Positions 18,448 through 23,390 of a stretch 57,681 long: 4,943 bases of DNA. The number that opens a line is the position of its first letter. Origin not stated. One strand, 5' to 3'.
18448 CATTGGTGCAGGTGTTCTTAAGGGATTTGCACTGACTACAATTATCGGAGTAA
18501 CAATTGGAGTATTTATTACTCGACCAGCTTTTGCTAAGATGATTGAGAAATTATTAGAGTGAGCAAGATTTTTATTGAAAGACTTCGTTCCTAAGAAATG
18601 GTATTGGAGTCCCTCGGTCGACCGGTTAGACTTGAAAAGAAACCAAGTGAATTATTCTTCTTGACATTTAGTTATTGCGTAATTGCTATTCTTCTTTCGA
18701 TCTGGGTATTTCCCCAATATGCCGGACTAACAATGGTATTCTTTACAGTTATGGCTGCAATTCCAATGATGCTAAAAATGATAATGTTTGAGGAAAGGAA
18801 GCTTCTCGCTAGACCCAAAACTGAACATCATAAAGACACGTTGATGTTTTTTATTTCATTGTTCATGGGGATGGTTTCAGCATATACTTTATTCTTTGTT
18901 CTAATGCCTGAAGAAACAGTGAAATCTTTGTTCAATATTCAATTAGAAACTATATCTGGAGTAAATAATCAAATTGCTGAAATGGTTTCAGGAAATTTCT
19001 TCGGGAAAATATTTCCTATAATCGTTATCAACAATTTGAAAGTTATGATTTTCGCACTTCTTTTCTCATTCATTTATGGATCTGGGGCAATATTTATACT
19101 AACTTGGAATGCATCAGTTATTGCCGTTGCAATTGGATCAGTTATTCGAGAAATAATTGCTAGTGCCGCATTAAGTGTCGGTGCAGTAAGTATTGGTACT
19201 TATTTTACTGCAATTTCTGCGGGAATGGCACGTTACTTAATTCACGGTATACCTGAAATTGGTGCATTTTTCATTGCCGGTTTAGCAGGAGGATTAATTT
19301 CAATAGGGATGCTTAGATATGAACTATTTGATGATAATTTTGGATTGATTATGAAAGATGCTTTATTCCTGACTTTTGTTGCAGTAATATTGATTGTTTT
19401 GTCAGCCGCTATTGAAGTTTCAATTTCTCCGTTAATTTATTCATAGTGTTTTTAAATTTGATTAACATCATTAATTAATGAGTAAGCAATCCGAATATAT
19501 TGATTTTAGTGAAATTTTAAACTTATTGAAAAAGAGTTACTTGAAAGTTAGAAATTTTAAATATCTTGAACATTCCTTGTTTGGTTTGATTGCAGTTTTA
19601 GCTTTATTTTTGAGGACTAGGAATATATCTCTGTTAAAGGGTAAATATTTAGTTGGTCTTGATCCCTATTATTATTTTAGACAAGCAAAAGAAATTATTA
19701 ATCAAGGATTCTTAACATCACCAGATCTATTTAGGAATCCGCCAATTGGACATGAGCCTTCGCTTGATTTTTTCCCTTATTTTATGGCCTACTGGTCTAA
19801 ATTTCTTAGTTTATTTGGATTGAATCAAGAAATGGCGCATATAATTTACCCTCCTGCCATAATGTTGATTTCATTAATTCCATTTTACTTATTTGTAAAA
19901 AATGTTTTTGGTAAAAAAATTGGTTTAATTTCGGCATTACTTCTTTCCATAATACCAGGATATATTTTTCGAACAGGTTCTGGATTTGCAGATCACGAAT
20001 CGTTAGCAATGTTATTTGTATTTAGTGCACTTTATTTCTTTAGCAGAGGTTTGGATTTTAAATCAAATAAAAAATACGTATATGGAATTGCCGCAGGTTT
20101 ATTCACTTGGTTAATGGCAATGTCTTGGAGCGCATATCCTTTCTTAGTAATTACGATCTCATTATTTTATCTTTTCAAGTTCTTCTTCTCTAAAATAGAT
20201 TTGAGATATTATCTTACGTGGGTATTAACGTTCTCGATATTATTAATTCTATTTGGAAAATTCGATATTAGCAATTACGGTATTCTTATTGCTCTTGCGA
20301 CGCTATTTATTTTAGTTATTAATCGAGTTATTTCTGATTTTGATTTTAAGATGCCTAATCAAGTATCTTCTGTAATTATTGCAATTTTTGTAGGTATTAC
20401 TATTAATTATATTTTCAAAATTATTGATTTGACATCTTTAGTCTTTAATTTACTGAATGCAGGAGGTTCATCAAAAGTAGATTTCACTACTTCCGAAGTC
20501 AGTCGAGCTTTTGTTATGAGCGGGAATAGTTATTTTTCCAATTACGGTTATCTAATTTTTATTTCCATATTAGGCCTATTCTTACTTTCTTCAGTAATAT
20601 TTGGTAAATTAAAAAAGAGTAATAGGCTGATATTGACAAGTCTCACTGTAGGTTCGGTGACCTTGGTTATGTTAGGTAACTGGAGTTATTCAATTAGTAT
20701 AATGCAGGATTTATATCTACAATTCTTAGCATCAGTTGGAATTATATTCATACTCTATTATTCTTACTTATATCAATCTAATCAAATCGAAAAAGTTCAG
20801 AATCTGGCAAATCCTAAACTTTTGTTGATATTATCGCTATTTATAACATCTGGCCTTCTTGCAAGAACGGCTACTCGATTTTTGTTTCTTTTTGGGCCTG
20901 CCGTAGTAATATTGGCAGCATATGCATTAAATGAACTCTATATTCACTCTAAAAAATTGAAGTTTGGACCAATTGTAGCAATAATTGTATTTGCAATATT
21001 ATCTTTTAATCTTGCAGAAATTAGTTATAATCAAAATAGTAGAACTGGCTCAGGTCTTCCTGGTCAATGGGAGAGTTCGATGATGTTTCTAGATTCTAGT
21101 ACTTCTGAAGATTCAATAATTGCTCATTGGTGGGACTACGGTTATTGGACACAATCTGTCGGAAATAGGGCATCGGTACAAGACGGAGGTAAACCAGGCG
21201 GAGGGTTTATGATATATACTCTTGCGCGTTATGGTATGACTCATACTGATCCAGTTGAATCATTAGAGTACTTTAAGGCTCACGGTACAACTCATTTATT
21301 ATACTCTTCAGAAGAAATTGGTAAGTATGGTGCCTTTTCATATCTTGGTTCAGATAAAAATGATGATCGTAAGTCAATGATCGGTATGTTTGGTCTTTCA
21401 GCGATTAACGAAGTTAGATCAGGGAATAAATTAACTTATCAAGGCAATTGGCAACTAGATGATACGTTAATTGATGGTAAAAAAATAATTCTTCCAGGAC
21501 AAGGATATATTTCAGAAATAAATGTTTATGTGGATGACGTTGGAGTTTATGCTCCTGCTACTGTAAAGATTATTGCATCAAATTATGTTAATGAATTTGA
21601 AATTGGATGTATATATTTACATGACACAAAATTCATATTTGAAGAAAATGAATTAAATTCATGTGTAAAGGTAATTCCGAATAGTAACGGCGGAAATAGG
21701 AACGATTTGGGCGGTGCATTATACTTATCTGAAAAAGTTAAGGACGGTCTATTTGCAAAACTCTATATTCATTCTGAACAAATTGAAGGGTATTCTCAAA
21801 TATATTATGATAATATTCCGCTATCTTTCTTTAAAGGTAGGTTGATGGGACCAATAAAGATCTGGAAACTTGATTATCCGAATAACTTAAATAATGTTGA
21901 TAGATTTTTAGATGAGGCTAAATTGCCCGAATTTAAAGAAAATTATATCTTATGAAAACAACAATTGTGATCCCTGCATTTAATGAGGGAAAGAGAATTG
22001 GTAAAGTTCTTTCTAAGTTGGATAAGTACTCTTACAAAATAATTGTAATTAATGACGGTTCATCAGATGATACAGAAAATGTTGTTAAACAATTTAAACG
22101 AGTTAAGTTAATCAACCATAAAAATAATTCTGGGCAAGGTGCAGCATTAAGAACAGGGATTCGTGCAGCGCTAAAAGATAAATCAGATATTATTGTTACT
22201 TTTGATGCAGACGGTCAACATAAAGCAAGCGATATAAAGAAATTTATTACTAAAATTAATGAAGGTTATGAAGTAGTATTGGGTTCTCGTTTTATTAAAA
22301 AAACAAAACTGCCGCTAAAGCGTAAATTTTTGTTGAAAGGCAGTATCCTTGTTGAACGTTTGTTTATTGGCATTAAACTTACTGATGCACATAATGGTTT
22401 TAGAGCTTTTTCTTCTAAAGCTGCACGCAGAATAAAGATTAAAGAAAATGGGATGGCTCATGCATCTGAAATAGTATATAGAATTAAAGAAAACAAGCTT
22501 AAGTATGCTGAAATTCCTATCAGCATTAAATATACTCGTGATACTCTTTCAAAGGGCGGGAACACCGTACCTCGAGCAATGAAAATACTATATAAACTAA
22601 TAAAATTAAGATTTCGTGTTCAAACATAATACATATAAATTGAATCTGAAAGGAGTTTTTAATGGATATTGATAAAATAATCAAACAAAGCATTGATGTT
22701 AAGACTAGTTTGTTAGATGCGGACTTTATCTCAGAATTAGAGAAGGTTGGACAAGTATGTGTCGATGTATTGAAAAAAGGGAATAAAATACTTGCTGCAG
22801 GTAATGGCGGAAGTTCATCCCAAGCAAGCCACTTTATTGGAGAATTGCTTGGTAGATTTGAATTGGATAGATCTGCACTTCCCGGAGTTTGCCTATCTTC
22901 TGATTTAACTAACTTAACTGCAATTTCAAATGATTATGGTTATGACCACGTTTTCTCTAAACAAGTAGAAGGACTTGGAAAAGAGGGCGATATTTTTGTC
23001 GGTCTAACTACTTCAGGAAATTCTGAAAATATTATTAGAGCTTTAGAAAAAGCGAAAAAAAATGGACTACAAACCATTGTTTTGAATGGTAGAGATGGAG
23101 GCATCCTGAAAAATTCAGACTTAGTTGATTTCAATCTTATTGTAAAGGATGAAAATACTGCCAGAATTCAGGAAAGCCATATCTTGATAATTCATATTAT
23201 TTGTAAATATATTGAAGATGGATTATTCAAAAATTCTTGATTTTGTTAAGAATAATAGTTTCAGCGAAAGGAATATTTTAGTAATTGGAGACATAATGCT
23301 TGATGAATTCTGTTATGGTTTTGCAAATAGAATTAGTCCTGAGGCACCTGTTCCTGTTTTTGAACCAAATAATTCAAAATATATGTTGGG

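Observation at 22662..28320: Bacterial-type ADP-heptose pathway and two GT9 heptosyltransferase-like genes inside an archaeal AglB operon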

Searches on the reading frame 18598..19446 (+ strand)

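Call 8: search_protein_families(library=pfam, proteins=[window:18598-19446:+], max_evalue=0.001)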
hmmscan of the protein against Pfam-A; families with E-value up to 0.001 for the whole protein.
window:18598-19446:+ (282 aa): 1 family
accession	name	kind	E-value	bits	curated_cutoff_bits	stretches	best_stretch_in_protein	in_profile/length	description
PF01944.22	SpoIIM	-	1.9e-08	34.8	26.9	1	82-278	3-163/163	Stage II sporulation protein M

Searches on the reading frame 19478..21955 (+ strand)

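Call 3: search_protein_families(library=pfam, proteins=[window:19478-21955:+], max_evalue=0.01)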
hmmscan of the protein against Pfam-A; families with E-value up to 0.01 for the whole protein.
window:19478-21955:+ (825 aa): 3 families
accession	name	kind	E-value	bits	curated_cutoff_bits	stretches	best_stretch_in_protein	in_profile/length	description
PF02516.20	STT3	-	2e-19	70.9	24.5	1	57-500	28-380/405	Oligosaccharyl transferase STT3, N-terminal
PF13231.12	PMT_2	-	1.2e-06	29.2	26.1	1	108-253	12-148/160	Dolichyl-phosphate-mannose-protein mannosyltransferase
PF21436.2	STT3-PglB_core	-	0.00072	20.5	23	1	546-575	3-32/131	STT3/PglB/AglB core domain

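Call 4: search_protein_families(library=ncbifam, proteins=[window:19478-21955:+], max_evalue=0.01)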
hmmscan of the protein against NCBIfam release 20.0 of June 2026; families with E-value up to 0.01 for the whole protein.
window:19478-21955:+ (825 aa): 1 family
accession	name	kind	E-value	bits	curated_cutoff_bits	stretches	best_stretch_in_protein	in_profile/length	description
TIGR04154.1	archaeo_STT3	subfamily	3.3e-29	101.8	450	1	37-566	6-552/831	oligosaccharyl transferase, archaeosortase A system-associated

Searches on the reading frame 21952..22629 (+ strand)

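Call 3: search_protein_families(library=pfam, proteins=[window:21952-22629:+], max_evalue=0.01)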
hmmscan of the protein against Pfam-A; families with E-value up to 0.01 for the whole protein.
window:21952-22629:+ (225 aa): 4 families
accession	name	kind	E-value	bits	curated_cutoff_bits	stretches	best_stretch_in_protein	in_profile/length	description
PF00535.33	Glycos_transf_2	-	8.8e-30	104.3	23.3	1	4-160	1-166/168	Glycosyl transferase family 2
PF13641.12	Glyco_tranf_2_3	-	1.3e-06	29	27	1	3-87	3-96/230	Glycosyltransferase like family 2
PF10111.15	Glyco_tranf_2_2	-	3.1e-05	24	27.3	1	4-95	1-99/276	Glycosyltransferase like family 2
PF13704.12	Glyco_tranf_2_4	-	7.6e-05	23.6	27.5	1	11-87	2-81/98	Glycosyl transferase family 2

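Call 4: search_protein_families(library=ncbifam, proteins=[window:21952-22629:+], max_evalue=0.01)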
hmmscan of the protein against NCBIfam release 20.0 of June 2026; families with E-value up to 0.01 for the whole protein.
window:21952-22629:+ (225 aa): 25 families
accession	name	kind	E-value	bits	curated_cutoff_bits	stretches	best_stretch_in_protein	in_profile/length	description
NF058614.1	PPMAGASynPpgS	equivalog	1.9e-48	164.9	370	1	4-206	3-210/226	polyprenyl-phospho-N-acetylgalactosaminyl synthase PpgS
TIGR04182.1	glyco_TIGR04182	equivalog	3.7e-25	88.9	325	1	3-198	2-196/293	S-layer glycoprotein N-glycosyltransferase AglJ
NF047588.1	GlcsyltransPgfSStrep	equivalog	6.5e-19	68.3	500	1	1-161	1-167/308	glycosyltransferase PgfS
NF041391.1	DPhHxTase_Halo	equivalog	6e-18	64.6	375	1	9-191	3-182/213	dolichyl-phosphate hexose transferase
TIGR03937.1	PgaC_IcaA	equivalog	2e-14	53.4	422.3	1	3-92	47-140/407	poly-beta-1,6-N-acetyl-D-glucosamine synthase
NF007986.1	PRK10714.1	equivalog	1.8e-11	43.6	529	1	2-118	7-131/316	undecaprenyl-phosphate 4-deoxy-4-formamido-L-arabinose transferase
TIGR01556.1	rhamnosyltran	subfamily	5e-11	42.3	200.55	1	15-142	9-139/281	rhamnosyltransferase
NF045692.1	OglycostaseCruG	equivalog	2.4e-10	39.9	600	1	3-118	43-170/386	2'-O-glycosyltransferase CruG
TIGR04283.1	glyco_like_mftF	equivalog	2.3e-09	37.2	182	1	4-98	2-93/221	TIGR04283 family arsenosugar biosynthesis glycosyltransferase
NF041875.1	EPS_EpsD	equivalog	4.8e-09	36.1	370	1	5-111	3-114/325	exopolysaccharide biosynthesis glycosyltransferase EpsD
TIGR03965.1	mycofact_glyco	equivalog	3.5e-08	32.7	280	1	3-89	76-166/467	mycofactocin biosynthesis glycosyltransferase MftF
NF007482.0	PRK10073.1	equivalog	1.5e-07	30.7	423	1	3-75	8-86/334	glycosyltransferase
NF050050.1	ProtGlycPglI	equivalog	2.2e-07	30.6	500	1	4-119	5-125/306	GalNAc(5)-diNAcBac-PP-undecaprenol beta-1,3-glucosyltransferase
TIGR03469.1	HpnB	hypoth_equivalog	2.7e-07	29.9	379.25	1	4-105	47-163/386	hopene-associated glycosyltransferase HpnB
NF038302.1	EPS_HpsE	equivalog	4.7e-07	29.1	300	1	2-89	2-98/307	hormogonium polysaccharide biosynthesis glycosyltransferase HpsE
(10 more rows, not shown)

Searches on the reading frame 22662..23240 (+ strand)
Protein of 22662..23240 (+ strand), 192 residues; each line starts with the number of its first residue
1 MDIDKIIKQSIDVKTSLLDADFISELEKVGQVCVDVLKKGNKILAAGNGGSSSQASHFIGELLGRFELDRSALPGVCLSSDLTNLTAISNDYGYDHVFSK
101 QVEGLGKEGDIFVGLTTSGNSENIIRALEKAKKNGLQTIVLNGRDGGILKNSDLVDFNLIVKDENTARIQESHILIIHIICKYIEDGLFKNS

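Call 3: search_protein_families(library=pfam, proteins=[window:22662-23240:+], max_evalue=0.01)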
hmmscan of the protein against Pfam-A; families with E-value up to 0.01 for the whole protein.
window:22662-23240:+ (192 aa): 2 families
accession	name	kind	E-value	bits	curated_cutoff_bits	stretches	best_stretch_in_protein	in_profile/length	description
PF13580.11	SIS_2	-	4.3e-23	82.3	27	1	24-142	19-137/138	SIS domain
PF01380.27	SIS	-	2.9e-06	27.6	25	1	85-165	30-110/131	SIS domain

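Call 4: search_protein_families(library=ncbifam, proteins=[window:22662-23240:+], max_evalue=0.01)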
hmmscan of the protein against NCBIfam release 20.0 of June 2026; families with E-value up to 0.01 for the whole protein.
window:22662-23240:+ (192 aa): 11 families
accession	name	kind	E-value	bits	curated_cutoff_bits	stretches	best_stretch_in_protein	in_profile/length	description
NF010546.0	PRK13936.1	equivalog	4.6e-58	196.2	276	1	3-191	7-195/197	phosphoheptose isomerase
TIGR00441.1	gmhA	equivalog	3.8e-57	192.7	209.45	1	33-185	4-154/154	D-sedoheptulose 7-phosphate isomerase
NF001628.0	PRK00414.1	equivalog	6.3e-45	153.2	265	1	14-187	18-189/192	D-sedoheptulose 7-phosphate isomerase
NF010547.0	PRK13938.1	equivalog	4.9e-37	127.5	320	1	4-190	8-193/196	D-sedoheptulose 7-phosphate isomerase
NF008138.0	PRK10886.1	equivalog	8.1e-37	126.8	352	1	26-190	27-192/196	DnaA initiator-associating protein DiaA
NF003915.0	PRK05441.1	subfamily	5e-05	22.5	168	1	22-144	44-167/300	N-acetylmuramic acid 6-phosphate etherase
NF008458.0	PRK11337.1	equivalog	9.7e-05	21.5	378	1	105-153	185-234/293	MurR/RpiR family transcriptional regulator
NF002805.0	PRK02947.1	subfamily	0.00014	21.1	135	1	22-141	22-140/247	sugar isomerase domain-containing protein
NF040776.2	AlsR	equivalog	0.00099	18.1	400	1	102-155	170-224/279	transcriptional repressor AlsR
NF009222.0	PRK12570.1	subfamily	0.0044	15.9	255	1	32-144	61-174/307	N-acetylmuramic acid 6-phosphate etherase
TIGR00274.1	TIGR00274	equivalog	0.0046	16.1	302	1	109-153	127-171/291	N-acetylmuramic acid 6-phosphate etherase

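Call 51: search_solved_structures(query=window:22662-23240:+, max_evalue=0.00001, show_alignments=1)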
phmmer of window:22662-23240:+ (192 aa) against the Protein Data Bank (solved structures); distinct sequences matched with E-value up to 0.00001: 15.
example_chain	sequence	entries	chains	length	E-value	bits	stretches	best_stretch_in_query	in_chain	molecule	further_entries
1tk9_A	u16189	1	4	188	2.9e-49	170.8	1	24-186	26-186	Phosphoheptose isomerase 1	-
5i01_A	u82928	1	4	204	6.3e-45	156.7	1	29-189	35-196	Phosphoheptose isomerase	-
2xbl_A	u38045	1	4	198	5.7e-44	153.6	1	15-189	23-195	PHOSPHOHEPTOSE ISOMERASE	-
5lu7_A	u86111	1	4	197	7.7e-44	153.1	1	15-189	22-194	Phosphoheptose isomerase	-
2x3y_A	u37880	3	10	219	8e-44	153.1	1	15-189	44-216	PHOSPHOHEPTOSE ISOMERASE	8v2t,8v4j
5lu5_A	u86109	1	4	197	1.5e-43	152.2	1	15-189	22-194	Phosphoheptose isomerase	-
5ltz_A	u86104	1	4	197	1.5e-43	152.2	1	15-189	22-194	Phosphoheptose isomerase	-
1x94_A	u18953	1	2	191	4.3e-43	150.7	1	9-186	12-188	putative Phosphoheptose isomerase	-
5by2_A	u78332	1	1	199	7.8e-43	149.9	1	14-190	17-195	Phosphoheptose isomerase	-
5lu6_A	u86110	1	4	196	8.9e-43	149.7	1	15-189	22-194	Phosphoheptose isomerase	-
1x92_A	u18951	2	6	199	3.3e-42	147.8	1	5-190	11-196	PHOSPHOHEPTOSE ISOMERASE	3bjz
3trj_A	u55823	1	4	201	1e-39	139.7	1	25-190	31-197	Phosphoheptose isomerase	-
2i22_A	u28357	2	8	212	3.3e-37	131.5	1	19-188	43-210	Phosphoheptose isomerase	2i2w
2yva_A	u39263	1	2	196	7.5e-35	123.9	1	14-190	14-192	DnaA initiator-associating protein diaA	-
4u6n_A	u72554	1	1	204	8.3e-35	123.7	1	14-190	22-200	DnaA initiator-associating protein DiaA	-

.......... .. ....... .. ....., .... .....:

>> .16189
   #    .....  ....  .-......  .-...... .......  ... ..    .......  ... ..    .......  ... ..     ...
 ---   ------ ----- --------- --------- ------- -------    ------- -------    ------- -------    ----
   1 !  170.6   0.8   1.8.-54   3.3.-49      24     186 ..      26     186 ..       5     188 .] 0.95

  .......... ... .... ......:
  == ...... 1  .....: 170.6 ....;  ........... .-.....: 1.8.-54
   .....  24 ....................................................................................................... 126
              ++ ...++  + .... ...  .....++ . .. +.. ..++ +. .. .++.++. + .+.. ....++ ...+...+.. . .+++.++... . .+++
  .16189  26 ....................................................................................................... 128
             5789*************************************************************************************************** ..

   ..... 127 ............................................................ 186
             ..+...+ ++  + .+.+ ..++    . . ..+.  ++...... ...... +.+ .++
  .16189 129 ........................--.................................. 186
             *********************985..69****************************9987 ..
